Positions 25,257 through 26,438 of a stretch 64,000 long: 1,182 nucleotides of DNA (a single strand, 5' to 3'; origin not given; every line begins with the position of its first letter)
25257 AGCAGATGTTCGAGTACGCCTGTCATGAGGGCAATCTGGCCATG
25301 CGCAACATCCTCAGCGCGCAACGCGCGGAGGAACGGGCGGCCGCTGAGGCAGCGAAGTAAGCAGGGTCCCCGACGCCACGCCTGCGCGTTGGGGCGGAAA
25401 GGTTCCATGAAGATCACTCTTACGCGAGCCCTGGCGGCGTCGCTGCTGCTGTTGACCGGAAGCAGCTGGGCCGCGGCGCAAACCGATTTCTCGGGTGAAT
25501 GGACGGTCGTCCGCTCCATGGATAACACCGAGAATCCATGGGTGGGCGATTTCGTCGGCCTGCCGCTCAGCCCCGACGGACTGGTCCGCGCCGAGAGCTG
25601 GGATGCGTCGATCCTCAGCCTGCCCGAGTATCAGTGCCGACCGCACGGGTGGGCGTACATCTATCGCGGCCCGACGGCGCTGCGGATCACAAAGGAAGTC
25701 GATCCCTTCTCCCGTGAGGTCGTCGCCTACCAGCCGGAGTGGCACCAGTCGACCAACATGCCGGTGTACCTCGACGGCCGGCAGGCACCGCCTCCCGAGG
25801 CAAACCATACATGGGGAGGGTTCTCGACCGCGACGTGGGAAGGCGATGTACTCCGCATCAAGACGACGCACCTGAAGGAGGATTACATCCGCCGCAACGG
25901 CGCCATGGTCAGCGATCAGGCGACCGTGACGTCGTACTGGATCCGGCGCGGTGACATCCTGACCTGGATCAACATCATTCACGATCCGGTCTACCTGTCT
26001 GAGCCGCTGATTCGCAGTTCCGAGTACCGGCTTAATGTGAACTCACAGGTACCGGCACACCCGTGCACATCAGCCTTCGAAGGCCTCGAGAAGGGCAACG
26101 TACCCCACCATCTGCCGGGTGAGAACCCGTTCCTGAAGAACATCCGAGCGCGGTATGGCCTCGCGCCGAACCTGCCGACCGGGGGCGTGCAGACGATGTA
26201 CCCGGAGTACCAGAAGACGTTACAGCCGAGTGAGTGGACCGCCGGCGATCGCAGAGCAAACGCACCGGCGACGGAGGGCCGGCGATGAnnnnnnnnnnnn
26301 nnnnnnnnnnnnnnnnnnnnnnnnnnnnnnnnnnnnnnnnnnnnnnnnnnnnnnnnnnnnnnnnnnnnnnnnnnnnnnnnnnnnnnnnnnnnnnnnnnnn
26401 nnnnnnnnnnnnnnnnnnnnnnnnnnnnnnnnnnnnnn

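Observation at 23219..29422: Six-gene operon: hydroquinone-type dioxygenase and maleylacetate-reductase-like genes bracket four secreted proteins of unknown function, directly downstream of a TBDR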

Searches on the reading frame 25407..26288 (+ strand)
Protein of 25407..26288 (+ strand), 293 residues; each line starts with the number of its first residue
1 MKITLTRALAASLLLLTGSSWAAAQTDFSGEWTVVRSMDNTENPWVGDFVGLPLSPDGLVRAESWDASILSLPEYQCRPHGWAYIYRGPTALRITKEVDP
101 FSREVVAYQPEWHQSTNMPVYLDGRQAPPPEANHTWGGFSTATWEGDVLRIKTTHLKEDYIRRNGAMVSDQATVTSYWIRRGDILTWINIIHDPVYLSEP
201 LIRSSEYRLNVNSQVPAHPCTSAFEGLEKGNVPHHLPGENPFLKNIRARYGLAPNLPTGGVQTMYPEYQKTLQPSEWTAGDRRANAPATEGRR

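Call 7: search_protein_families(library=pfam, proteins=[window:25407-26288:+], max_evalue=0.01)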
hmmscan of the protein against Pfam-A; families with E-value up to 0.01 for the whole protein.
window:25407-26288:+ (293 aa): 0 families

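Call 9: find_homologous_proteins(query=window:25407-26288:+)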
Query window:25407-26288:+ (293 aa): 1608 proteins with E <= 0.001 among 2759 candidates; the best 120 are listed.
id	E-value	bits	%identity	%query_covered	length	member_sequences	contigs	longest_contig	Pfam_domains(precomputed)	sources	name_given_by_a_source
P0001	2.3e-190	650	94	100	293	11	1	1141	-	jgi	jgi:hypothetical protein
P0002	1.5e-176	604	88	97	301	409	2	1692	-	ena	-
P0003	9.0e-167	572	83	98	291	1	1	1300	-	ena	-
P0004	1.7e-162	558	81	97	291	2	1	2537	-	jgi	jgi:hypothetical protein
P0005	3.4e-162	557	78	100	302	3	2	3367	-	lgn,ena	-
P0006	2.7e-161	554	80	99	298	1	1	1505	-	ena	-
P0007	9.8e-161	552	82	95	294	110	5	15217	-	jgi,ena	-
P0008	1.1e-160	552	86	87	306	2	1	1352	-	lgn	-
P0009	3.9e-160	550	80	100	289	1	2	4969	-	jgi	jgi:hypothetical protein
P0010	2.4e-158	544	80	94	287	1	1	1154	-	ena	-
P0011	3.2e-158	544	79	95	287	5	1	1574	-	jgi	jgi:hypothetical protein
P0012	2.8e-157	541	77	98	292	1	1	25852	-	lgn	-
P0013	5.0e-157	540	78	98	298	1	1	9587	-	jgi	jgi:hypothetical protein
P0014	5.1e-157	540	85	90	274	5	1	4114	-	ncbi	ncbi:MAG TPA: hypothetical protein VIY56_10685, partial [Vicinamibacterales bacterium]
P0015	5.6e-156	537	82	90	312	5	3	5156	-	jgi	jgi:hypothetical protein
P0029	5.9e-150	517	78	96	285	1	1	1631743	-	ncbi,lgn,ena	-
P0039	1.1e-147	509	78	92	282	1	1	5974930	-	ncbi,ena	-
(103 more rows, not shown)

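Call 10: find_encoding_contigs(protein=window:25407-26288:+, flank=10000, max_places=6)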
Protein window:25407-26288:+ (293 aa): no gene with exactly this product is on record in the collection.

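Call 11: find_encoding_contigs(protein=P0039, flank=10000, max_places=2)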
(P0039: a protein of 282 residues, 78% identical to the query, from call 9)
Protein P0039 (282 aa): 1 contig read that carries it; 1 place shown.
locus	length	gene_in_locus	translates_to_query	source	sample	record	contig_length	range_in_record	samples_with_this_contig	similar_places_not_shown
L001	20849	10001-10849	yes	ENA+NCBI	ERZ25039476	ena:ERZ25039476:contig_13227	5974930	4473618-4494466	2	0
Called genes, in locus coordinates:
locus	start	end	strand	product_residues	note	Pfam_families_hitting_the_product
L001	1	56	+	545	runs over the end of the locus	PF13424:TPR_12 (faint), PF13428:TPR_14 (faint), PF14559:TPR_19 (weak), PF13371:TPR_9 (faint), PF00515:TPR_1 (faint), PF13432:TPR_16 (weak), PF23914:TPR_CcmH_CycH (weak), PF13414:TPR_11 (weak), +4 more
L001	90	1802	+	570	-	PF13517:FG-GAP_3, PF01839:FG-GAP (weak), PF07593:UnbV_ASPIC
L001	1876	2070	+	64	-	-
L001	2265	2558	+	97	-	-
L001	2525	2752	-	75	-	-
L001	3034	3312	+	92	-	-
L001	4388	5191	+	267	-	-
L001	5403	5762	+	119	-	-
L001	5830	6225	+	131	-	-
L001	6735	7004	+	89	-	PF13620:CarboxypepD_reg, PF13715:CarbopepD_reg_2 (faint)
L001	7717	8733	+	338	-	PF00593:TonB_dep_Rec_b-barrel (weak), PF25183:OMP_b-brl_4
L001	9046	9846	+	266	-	-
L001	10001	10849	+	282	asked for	-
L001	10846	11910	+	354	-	PF00753:Lactamase_B (faint)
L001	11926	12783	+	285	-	-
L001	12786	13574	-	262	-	PF00106:adh_short, PF08659:KR, PF13561:adh_short_C2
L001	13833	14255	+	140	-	PF03795:YCII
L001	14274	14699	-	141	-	PF03795:YCII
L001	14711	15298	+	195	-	PF01914:MarC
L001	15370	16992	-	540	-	PF13360:PQQ_2, PF13570:Beta-prop_ACSF4 (weak), PF01011:PQQ, PF13360:PQQ_2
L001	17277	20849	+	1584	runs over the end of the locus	PF00512:HisKA, PF02518:HATPase_c, PF00072:Response_reg, PF01590:GAF, PF08447:PAS_3, PF00512:HisKA, PF02518:HATPase_c, PF00072:Response_reg, +6 more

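Call 12: find_encoding_contigs(protein=P0029, flank=10000, max_places=2)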
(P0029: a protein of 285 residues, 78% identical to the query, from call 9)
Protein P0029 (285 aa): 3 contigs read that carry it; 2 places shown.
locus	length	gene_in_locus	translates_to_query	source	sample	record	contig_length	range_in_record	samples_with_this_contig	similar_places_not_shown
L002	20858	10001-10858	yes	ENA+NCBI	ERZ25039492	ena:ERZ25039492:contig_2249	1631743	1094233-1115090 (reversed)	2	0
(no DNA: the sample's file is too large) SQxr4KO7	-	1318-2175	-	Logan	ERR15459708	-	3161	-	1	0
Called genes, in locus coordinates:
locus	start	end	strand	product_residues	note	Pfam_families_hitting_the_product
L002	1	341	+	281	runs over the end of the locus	PF03328:HpcH_HpaI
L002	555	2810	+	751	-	PF00912:Transgly, PF00905:Transpeptidase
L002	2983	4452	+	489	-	PF00753:Lactamase_B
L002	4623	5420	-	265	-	-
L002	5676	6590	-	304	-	PF09339:HTH_IclR, PF01614:IclR_C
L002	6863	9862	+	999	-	PF13620:CarboxypepD_reg, PF13715:CarbopepD_reg_2 (weak)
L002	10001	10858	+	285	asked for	-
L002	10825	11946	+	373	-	PF00753:Lactamase_B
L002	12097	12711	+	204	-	-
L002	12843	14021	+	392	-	PF01717:Meth_synt_2, PF01208:URO-D (weak)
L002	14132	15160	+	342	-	PF01408:GFO_IDH_MocA, PF02894:GFO_IDH_MocA_C, PF22725:GFO_IDH_MocA_C3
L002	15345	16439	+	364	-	-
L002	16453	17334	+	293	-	PF02826:2-Hacid_dh_C (weak), PF03446:NAD_binding_2, PF03807:F420_oxidored, PF14833:NAD_binding_11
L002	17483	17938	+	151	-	-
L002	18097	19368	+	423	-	PF00144:Beta-lactamase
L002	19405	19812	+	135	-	PF19649:DUF6152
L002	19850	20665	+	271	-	-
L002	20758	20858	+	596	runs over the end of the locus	PF00664:ABC_membrane, PF00005:ABC_tran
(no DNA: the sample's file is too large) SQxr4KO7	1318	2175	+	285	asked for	-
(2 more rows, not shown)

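Call 13: search_protein_families(library=ncbifam, proteins=[window:25407-26288:+], max_evalue=0.001)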
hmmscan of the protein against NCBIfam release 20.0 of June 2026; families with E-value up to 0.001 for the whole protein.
window:25407-26288:+ (293 aa): 0 families

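Call 19: find_related_loci(query=A1, collection=genome_contigs, flank=10000)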
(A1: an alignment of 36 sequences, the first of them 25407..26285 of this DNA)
Query A1 (293 aa) in genome_contigs; peptide patterns used: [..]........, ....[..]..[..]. (x = any residue, [..] = any of these).
64 stretches matched a pattern; 48 encode a relative of the query (tblastn E <= 1e-3); 45 distinct loci.
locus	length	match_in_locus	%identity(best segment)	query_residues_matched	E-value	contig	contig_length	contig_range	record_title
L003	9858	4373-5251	95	1-293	0e+0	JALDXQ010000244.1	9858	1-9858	MAG: Acidobacteriota bacterium isolate MCT-CON-06 NODE_1100_length_9858_cov_6.351423, whole genome shotgun sequence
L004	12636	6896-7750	88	1-285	5e-173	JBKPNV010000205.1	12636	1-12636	MAG: Acidobacteriota bacterium isolate GS_HAYS_MAG_00031 GS_HAYS_000000309869, whole genome shotgun sequence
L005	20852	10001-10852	87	1-284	5e-172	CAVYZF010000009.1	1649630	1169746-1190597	MAG: uncultured Acidobacteriota bacterium isolate MFD02242.bin.1.226 genome assembly, contig: contig_1943, whole genome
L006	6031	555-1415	78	1-286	2e-159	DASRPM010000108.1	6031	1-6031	MAG TPA_asm: Vicinamibacterales bacterium isolate SMAG_U10295 k141_3407700, whole genome shotgun sequence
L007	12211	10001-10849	77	1-284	8e-156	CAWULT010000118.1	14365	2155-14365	MAG: uncultured bacterium isolate SRR1514963_concoct_84_1705335390 genome assembly, contig: ERZ11848522.1113, whole geno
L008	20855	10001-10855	77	5-292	6e-150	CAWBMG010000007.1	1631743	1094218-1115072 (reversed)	MAG: uncultured Acidobacteriota bacterium isolate MFD02242.bin.1.279 genome assembly, contig: contig_2249, whole genome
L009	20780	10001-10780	81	26-285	3e-149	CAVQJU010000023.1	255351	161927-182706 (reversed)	MAG: uncultured Acidobacteriota bacterium isolate MFD02242.bin.2.39 genome assembly, contig: contig_8447, whole genome s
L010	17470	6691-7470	80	26-285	2e-148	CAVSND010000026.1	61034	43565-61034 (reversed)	MAG: uncultured Acidobacteriota bacterium isolate MFD03975.bin.1.62 genome assembly, contig: contig_8137, whole genome s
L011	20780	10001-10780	80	26-285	4e-148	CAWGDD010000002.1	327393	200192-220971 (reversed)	MAG: uncultured Acidobacteriota bacterium isolate MFD02242.bin.3.262 genome assembly, contig: contig_15649, whole genome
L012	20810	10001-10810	78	14-283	3e-147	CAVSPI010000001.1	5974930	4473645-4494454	MAG: uncultured Acidobacteriota bacterium isolate MFD01275.bin.2.72 genome assembly, contig: contig_13227, whole genome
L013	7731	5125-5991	75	1-287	2e-147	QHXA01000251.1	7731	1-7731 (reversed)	MAG: Acidobacteria bacterium isolate gp5 AA66 14_1009_16_30cm_scaffold_64339_curated, whole genome shotgun sequence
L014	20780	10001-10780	79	26-285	2e-146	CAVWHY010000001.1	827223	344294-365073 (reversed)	MAG: uncultured Acidobacteriota bacterium isolate MFD00392.bin.2.254 genome assembly, contig: contig_11534, whole genome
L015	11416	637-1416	79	26-285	2e-146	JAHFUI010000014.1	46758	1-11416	MAG: Acidobacteria bacterium isolate nzgw76 NODE_452_length_46759_cov_8.595051, whole genome shotgun sequence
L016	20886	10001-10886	82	1-293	2e-145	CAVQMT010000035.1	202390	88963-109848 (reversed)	MAG: uncultured Acidobacteriota bacterium isolate MFD00072.bin.2.96 genome assembly, contig: contig_4697, whole genome s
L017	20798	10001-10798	76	15-280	6e-143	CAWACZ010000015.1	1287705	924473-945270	MAG: uncultured Acidobacteriota bacterium isolate MFD00962.bin.1.10 genome assembly, contig: contig_8290, whole genome s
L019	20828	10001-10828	74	9-284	7e-142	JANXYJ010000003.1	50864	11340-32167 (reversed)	MAG: Terriglobia bacterium isolate GL140_3_metabat_37_sub GL140_3_k141_3207384, whole genome shotgun sequence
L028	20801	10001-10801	70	19-285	2e-119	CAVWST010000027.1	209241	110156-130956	MAG: uncultured Acidobacteriota bacterium isolate MFD05454.bin.2.212 genome assembly, contig: contig_56493, whole genome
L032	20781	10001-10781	89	25-284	2e-130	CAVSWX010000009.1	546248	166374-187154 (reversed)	MAG: uncultured Acidobacteriota bacterium isolate MFD05567.bin.2.7 genome assembly, contig: contig_19917, whole genome s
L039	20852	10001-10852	49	9-290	6e-83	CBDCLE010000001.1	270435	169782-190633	MAG: Terriglobia bacterium isolate 4c85af2f-3a71-4539-98d5-20a60bcb3ada genome assembly, contig: contig_1, whole genome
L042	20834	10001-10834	49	1-273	5e-81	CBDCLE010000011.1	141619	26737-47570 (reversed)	MAG: Terriglobia bacterium isolate 4c85af2f-3a71-4539-98d5-20a60bcb3ada genome assembly, contig: contig_11, whole genome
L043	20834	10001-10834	49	10-283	6e-80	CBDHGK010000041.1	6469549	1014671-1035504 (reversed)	MAG: Terriglobia bacterium isolate 84b8e350-4f48-457e-9b40-e15a848d33f6 genome assembly, contig: contig_33, whole genome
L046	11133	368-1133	85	26-282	2e-117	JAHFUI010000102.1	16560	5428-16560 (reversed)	MAG: Acidobacteria bacterium isolate nzgw76 NODE_3444_length_16561_cov_7.930049, whole genome shotgun sequence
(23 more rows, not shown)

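Call 24: predict_structure(alignment_id=A1)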
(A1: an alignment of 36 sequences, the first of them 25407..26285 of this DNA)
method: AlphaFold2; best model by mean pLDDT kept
length: 293 residues; sequences in the alignment: 36
mean_pLDDT: 59.9   pTM: 0.59
mean pLDDT of the five models: 59.9, 54.4, 45.7, 43.6, 43.3
residues with pLDDT >= 90: 2; 70-90: 105; 50-70: 84; < 50: 102
segments of 3 or more residues with pLDDT < 50: 19-26, 40-48, 66-92, 111-116, 161-166, 213-243, 280-293
pLDDT, mean of each block of 10 residues (from residue 1): 76 66 49 55 43 71 48 31 33 65 80 53 87 77 84 72 49 81 77 80 67 44 34 38 56 67 66 64 36 27
secondary structure, 60 per line:
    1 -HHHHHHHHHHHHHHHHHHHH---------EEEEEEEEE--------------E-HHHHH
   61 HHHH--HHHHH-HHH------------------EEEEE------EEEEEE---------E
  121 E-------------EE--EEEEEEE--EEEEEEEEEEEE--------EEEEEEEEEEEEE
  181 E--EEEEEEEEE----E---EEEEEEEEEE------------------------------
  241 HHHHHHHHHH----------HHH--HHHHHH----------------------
elements in order: H2-21 E31-39 H56-64 H67-71 E94-98 E105-110 E139-145 E148-159 E168-181 E184-192 E201-210 H241-250 H266-271

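Call 28: fold_search(model_id=the predicted structure, library=pdb)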
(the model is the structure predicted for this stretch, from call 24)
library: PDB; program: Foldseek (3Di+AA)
matches with E <= 10: 1235; with E <= 0.001: 0
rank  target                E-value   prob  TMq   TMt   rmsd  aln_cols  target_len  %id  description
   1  5xn9_A                6.2e-02  0.99  0.16  0.34   3.4        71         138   13  Crystal structure of a secretary abundant heat soluble (SAHS) protein from Ramazzottius varieornatus (from monomer sam (released 2017-07-26)
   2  4es7                  7.4e-02  0.38  0.13  0.22  11.1       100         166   10  crystal structure of protein HC from Homo sapiens at 2 angstrom (released 2013-04-24)
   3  5xn9_B                7.8e-02  0.89  0.22  0.42   5.8       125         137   14  Crystal structure of a secretary abundant heat soluble (SAHS) protein from Ramazzottius varieornatus (from monomer sam (released 2017-07-26)
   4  3qkg                  9.3e-02  0.30  0.13  0.21  11.9        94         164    8  Crystal structure of alpha-1-microglobulin at 2.3 A resolution (released 2012-02-08)
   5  6c1z                  1.0e-01  0.60  0.25  0.46  10.0       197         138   11  Crystal structure of Apo Caenorhabditis elegans lipid binding protein 8 (LBP-8) (released 2019-01-09)
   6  6xrf_G                1.2e-01  0.08  0.12  0.19  11.0       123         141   10  EagT6 Tse6 NT complex (released 2020-12-30)
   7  3r32_A                1.4e-01  0.20  0.12  0.21   9.8        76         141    8  Crystal structure of Arthrobacter sp. strain SU 4-hydroxybenzoyl CoA thioesterase mutant E73A complexed with 4-hydroxy (released 2012-03-28)
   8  6xrf_A                1.5e-01  0.07  0.11  0.18  11.2       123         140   10  EagT6 Tse6 NT complex (released 2020-12-30)
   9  1q4s_A                1.6e-01  0.20  0.12  0.22   9.7        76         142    6  Crystal structure of Arthrobacter sp. strain SU 4-hydroxybenzoyl CoA thioesterase complexed with CoA and 4-hydroxybenz (released 2003-09-23)
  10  3r36_A                1.8e-01  0.21  0.12  0.23   9.7        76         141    6  Crystal structure of Arthrobacter sp. strain SU 4-hydroxybenzoyl CoA thioesterase mutant E73Q complexed with 4-hydroxy (released 2012-03-28)
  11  4qda_E                1.9e-01  0.33  0.16  0.30   9.0       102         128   11  Crystal structure of mutant Thioesterase PA1618 (E64A) from Pseudomonas aeruginosa (released 2015-05-13)
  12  6xrf_H                1.9e-01  0.06  0.11  0.16  10.0       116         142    9  EagT6 Tse6 NT complex (released 2020-12-30)
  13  1o8v                  2.0e-01  0.89  0.16  0.32   2.6        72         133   11  The crystal structure of Echinococcus granulosus fatty-acid-binding protein 1 (released 2003-06-19)
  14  8ah9                  2.0e-01  0.18  0.14  0.27  10.7        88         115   10  De novo retro-aldolase RAbetaB-16.1 (released 2023-08-16)
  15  1q4u_A                2.2e-01  0.18  0.12  0.21   9.5        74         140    7  Crystal structure of 4-hydroxybenzoyl CoA thioesterase from arthrobacter sp. strain SU complexed with 4-hydroxybenzyl  (released 2003-09-23)
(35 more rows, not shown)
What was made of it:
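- Tried and rejected: Foldseek on it gave nothing significant (calls 24, 28).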

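Call 30: search_solved_structures(query=A1, max_evalue=10)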
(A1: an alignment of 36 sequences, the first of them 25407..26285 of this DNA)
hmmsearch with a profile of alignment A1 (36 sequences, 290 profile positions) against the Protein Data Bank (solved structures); distinct sequences matched with E-value up to 10: 0.

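Call 32: search_protein_families(library=pfam, proteins=[window:25407-26288:+], max_evalue=10)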
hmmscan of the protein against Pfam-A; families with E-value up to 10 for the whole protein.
window:25407-26288:+ (293 aa): 1 family
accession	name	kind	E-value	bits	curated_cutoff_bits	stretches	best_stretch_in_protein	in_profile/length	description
PF02432.21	Fimbrial_K88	-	0.073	12.9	26.2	1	1-46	1-48/270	Fimbrial, major and minor subunit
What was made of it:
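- On Calycin superfamily (FABP/lipocalin/avidin-like barrels) for P3/P4/P2: There is no sequence-level signal (calls 30, 32).
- Closest known: Calycin superfamily binding proteins. Different: There is no sequence similarity to any calycin family (calls 7, 30, 32).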

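Call 37: search_protein_families(library=pfam, proteins=[L042:14269-15270:+, L039:7943-9028:+, L039:9162-9557:+, L019:19049-19561:+, L039:14299-15303:+, L039:15325-15639:+, L043:4703-5281:+, L046:6165-6956:-, L002:19405-19812:+], max_evalue=0.001)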
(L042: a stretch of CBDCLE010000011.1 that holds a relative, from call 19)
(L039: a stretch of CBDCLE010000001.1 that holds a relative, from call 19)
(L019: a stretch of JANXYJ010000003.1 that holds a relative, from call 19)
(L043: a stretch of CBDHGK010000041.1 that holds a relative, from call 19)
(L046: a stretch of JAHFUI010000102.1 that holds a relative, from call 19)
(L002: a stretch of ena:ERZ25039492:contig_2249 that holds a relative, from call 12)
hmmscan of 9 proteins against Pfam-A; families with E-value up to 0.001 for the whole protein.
L042:14269-15270:+ (333 aa): 1 family
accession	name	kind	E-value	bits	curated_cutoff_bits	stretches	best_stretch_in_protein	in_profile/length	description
PF01557.24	FAA_hydrolase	-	9.2e-21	74.9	23.9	1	132-239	1-103/214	Fumarylacetoacetate (FAA) hydrolase C-terminal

L039:7943-9028:+ (361 aa): 1 family
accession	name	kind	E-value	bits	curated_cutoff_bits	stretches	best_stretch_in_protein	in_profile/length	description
PF07883.17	Cupin_2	-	8.2e-25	86.8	27.2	2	106-174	2-68/70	Cupin domain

L039:9162-9557:+ (131 aa): 1 family
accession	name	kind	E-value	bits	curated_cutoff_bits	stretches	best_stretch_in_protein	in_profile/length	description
PF19649.4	DUF6152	-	4e-22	78.6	27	1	15-105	4-93/98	Family of unknown function (DUF6152)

L019:19049-19561:+ (170 aa): 0 families

L039:14299-15303:+ (334 aa): 3 families
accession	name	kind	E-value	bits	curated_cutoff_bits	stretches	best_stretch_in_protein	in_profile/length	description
PF22725.1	GFO_IDH_MocA_C3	-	5.2e-20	72.1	27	1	135-261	1-121/124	GFO/IDH/MocA C-terminal domain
PF02894.22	GFO_IDH_MocA_C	-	2.4e-08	34.5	22.9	1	139-247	1-113/218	Oxidoreductase family, C-terminal alpha/beta domain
PF01408.29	GFO_IDH_MocA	-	3.4e-05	25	24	1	20-121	14-114/120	Oxidoreductase family, NAD-binding Rossmann fold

L039:15325-15639:+ (104 aa): 2 families
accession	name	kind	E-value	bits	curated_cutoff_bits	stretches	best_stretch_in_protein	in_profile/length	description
PF07876.18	Dabb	-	5.1e-25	88.4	25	1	6-104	1-96/96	Stress responsive A/B Barrel Domain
PF03992.22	ABM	-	0.00045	20.8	23.1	1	30-87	22-76/78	Antibiotic biosynthesis monooxygenase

L043:4703-5281:+ (192 aa): 0 families

L046:6165-6956:- (263 aa): 0 families

L002:19405-19812:+ (135 aa): 2 families
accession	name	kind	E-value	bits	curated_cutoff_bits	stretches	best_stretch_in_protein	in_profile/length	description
PF19649.4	DUF6152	-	1.2e-25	89.8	27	1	10-103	2-93/98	Family of unknown function (DUF6152)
PF01336.31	tRNA_anti-codon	-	0.00029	21.2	27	0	33-62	1-29/75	OB-fold nucleic acid binding domain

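Call 42: find_homologous_proteins(query=L046:6914-7825:-)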
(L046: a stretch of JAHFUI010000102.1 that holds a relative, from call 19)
Query L046:6914-7825:- (304 aa): 2432 proteins with E <= 0.001 among 4686 candidates; the best 120 are listed.
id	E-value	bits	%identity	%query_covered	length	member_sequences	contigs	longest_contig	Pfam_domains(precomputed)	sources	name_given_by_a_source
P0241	6.0e-190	648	91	96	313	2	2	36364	-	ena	-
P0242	1.9e-181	620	93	89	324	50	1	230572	-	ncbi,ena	-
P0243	3.3e-169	580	79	98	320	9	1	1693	-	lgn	-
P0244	7.5e-169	579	83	89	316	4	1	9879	-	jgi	jgi:hypothetical protein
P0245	2.1e-168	577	85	87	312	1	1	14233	-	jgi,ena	-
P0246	2.2e-168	577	80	96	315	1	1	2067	-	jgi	jgi:hypothetical protein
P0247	5.4e-168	576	83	88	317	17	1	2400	-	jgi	jgi:hypothetical protein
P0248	1.7e-167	575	81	94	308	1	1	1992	-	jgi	jgi:hypothetical protein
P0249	2.2e-166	571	81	94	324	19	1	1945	-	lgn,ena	-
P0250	6.3e-166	569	82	93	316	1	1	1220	-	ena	-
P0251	1.6e-165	568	78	99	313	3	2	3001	-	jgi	jgi:hypothetical protein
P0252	2.6e-163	561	78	95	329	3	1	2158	-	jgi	jgi:hypothetical protein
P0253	3.8e-163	560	78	97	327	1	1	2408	-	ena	-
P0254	4.0e-162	557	78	96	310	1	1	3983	-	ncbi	ncbi:MAG: hypothetical protein ACRD1Q_04340 [Vicinamibacterales bacterium]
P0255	4.5e-162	557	81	90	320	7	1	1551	-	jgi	jgi:hypothetical protein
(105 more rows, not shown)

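Call 45: search_solved_structures(query=L039:7943-9028:+, max_evalue=0.00001)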
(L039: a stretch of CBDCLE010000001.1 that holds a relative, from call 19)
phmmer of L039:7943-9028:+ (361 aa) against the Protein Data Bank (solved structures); distinct sequences matched with E-value up to 0.00001: 7.
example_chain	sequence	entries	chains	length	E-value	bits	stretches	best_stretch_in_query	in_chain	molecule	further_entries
2d40_A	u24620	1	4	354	9.3e-119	399.8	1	24-355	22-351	putative gentisate 1,2-dioxygenase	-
3bu7_A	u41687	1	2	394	3.4e-62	213.7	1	20-357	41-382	Gentisate 1,2-dioxygenase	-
4fag_A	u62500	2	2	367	2.8e-56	194.2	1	14-355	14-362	Gentisate 1,2-dioxygenase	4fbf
3nst_A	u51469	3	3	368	4.3e-56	193.5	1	14-355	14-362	Gentisate 1,2-dioxygenase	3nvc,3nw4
2phd_A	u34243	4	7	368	1.6e-55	191.6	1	14-355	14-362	Gentisate 1,2-dioxygenase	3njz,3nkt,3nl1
4fah_A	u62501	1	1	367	4.6e-55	190.2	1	14-355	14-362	Gentisate 1,2-dioxygenase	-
8ch4_A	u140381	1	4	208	3e-09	39.4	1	81-178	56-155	5-nitrosalicylic acid 1,2-dioxygenase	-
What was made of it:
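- A downstream reductase and, in other lineages, complete gentisate-pathway genes (GDO plus FAH) suggest carbon funnelling (calls 37, 45).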
